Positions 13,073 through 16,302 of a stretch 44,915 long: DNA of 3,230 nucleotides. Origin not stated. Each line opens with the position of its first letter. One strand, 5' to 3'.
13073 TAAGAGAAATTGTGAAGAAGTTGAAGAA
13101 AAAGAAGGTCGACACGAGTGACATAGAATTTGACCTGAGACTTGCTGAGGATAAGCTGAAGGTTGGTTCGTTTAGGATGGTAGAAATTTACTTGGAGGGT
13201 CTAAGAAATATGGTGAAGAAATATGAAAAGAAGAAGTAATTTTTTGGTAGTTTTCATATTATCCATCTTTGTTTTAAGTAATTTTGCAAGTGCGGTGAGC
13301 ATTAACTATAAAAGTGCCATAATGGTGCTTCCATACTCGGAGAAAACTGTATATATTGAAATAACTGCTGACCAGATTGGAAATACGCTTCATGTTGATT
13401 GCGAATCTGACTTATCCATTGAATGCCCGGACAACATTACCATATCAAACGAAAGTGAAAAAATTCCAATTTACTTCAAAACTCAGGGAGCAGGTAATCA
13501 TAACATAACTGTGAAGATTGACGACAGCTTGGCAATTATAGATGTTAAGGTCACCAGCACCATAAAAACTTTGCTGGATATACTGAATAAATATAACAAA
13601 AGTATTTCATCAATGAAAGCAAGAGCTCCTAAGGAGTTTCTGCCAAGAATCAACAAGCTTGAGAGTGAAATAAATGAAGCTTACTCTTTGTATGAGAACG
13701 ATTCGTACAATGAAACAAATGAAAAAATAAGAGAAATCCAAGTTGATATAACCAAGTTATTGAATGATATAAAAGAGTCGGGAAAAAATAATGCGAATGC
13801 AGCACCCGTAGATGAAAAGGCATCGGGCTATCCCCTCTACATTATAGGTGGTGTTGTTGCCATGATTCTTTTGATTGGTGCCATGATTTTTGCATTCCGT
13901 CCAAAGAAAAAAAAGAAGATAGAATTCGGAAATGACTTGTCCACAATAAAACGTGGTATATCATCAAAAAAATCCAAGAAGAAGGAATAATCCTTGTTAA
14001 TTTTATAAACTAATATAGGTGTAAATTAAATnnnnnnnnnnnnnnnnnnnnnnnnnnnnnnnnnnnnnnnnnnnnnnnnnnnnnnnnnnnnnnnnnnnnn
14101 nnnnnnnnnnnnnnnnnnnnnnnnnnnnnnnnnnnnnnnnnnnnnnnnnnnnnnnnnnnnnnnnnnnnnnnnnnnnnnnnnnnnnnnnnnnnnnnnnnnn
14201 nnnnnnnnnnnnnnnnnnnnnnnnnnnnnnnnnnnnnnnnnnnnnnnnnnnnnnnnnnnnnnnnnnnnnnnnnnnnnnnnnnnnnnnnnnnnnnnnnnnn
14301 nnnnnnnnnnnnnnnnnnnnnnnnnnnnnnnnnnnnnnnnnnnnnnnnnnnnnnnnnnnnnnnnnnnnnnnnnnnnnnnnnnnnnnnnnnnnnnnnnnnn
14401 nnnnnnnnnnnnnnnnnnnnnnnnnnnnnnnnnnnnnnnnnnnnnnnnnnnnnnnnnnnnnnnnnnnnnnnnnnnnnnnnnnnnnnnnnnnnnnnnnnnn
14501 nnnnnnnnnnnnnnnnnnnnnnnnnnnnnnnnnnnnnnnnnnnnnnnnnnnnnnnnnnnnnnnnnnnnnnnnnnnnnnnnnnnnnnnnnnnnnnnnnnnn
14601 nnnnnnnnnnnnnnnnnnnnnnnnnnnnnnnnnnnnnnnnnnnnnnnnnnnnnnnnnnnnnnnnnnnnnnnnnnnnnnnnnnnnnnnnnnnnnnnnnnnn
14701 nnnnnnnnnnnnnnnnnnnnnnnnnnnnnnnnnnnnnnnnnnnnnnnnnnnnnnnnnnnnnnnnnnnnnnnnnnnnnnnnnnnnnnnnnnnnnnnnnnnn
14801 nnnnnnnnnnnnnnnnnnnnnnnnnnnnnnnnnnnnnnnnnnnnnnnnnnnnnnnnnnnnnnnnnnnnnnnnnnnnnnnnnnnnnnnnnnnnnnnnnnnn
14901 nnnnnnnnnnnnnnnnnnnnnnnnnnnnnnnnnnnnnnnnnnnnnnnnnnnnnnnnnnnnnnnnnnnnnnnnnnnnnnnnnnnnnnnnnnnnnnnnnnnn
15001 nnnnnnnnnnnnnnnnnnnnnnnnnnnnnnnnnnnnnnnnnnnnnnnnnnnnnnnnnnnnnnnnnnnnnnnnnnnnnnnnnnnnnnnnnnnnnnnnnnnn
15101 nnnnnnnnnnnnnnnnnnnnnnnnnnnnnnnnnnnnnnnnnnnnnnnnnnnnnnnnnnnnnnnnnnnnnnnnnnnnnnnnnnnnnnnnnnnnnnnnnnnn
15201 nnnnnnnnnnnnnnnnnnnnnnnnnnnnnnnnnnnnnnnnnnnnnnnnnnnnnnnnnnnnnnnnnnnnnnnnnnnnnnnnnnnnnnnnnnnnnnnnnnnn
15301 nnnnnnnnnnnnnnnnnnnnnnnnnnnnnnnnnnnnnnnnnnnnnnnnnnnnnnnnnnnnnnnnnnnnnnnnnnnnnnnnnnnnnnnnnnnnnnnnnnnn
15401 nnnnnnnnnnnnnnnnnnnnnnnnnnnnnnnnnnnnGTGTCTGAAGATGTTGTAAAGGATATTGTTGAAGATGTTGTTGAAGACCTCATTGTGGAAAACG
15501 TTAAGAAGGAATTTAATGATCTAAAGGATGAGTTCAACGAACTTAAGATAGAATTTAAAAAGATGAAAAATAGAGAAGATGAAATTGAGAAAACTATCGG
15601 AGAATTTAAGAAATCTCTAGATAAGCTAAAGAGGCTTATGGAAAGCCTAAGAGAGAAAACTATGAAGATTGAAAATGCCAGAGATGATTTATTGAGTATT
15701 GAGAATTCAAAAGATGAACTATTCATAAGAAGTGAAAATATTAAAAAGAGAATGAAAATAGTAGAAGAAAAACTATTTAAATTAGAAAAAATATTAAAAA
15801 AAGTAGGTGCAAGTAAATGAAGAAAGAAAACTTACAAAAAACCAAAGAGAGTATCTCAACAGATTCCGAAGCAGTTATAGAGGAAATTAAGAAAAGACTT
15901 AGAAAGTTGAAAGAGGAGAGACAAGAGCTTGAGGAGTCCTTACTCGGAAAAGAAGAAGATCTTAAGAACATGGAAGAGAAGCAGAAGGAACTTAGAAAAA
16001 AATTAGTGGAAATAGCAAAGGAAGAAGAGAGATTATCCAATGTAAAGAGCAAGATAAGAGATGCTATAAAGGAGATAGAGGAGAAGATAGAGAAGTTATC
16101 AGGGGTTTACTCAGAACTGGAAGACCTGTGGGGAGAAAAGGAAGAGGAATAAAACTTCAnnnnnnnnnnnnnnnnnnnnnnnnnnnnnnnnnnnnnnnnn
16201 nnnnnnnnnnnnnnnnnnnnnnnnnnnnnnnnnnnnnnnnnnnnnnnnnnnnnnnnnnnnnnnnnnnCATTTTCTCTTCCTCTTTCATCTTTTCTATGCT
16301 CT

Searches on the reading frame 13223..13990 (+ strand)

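Call 14: search_protein_families(library=pfam, proteins=[window:13223-13990:+])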
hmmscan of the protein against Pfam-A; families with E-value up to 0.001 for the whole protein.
window:13223-13990:+ (255 aa): 1 family
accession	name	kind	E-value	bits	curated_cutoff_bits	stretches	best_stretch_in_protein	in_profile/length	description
PF05545.16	FixQ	-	0.00054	20.3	29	1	206-234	11-39/49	Cbb3-type cytochrome oxidase component FixQ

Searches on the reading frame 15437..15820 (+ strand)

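Call 14: search_protein_families(library=pfam, proteins=[window:15437-15820:+])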
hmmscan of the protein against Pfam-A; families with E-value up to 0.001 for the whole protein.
window:15437-15820:+ (127 aa): 3 families
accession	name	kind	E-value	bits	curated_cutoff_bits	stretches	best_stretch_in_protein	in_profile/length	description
PF05010.19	TACC_C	-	0.00014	22.1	29.9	1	19-122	15-117/201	Transforming acidic coiled-coil-containing protein (TACC), C-terminal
PF18595.6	Nuf2_DHR10-like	-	0.00015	22.3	28.4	0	19-73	52-106/117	Nuf2, DHR10-like domain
PF05622.17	HOOK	-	0.00063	19.1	35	0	23-85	7-72/514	HOOK protein coiled-coil region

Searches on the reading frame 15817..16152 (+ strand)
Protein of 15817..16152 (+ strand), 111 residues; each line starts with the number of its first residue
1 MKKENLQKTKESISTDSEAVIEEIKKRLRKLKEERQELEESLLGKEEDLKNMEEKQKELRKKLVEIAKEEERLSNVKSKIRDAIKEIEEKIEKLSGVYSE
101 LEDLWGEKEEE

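Call 14: search_protein_families(library=pfam, proteins=[window:15817-16152:+])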
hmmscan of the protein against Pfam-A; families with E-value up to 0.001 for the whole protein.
window:15817-16152:+ (111 aa): 3 families
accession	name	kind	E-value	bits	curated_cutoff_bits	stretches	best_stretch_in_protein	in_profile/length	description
PF03148.19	Tektin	-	0.00012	21.4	34.3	0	6-64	231-289/383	Tektin family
PF07889.17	DUF1664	-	0.00044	20.7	34.6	1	9-94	35-120/124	Protein of unknown function (DUF1664)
PF07888.16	CALCOCO1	-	0.0006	19.3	36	1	3-96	50-143/496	Calcium binding and coiled-coil domain (CALCOCO1) like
